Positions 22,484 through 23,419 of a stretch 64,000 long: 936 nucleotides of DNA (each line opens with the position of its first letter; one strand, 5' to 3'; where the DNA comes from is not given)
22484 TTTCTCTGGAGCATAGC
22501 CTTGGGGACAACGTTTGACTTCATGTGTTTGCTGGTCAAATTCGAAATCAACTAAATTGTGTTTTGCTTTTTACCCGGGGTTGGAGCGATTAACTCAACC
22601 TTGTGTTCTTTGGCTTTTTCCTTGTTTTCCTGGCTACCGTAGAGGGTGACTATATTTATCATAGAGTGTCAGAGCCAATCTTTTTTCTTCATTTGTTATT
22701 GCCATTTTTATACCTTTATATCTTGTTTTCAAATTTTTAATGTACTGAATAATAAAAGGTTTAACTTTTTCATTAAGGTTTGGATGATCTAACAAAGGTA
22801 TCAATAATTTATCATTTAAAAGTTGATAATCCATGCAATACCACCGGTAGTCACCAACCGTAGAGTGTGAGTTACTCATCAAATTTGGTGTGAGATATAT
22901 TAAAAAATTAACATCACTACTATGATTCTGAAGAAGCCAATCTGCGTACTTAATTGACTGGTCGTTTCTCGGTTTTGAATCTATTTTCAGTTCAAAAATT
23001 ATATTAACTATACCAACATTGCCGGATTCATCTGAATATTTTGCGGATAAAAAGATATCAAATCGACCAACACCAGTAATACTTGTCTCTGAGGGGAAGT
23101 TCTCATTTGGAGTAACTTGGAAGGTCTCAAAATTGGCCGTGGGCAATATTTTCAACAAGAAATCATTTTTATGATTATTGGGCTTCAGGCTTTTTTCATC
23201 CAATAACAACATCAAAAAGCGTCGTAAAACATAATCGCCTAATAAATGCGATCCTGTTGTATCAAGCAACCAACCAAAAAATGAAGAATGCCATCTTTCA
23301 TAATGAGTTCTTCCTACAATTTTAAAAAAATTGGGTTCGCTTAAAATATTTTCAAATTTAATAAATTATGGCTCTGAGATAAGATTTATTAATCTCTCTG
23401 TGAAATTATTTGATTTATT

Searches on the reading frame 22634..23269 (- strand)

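Call 71: search_protein_families(library=pfam, max_evalue=0.001, proteins=[window:22634-23269:-])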
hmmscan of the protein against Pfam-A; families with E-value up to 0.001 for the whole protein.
window:22634-23269:- (211 aa): 1 family
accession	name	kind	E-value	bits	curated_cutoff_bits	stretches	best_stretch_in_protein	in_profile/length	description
PF14281.12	PDDEXK_4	-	2.1e-08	34.7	22.3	1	2-177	24-182/183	PD-(D/E)XK nuclease superfamily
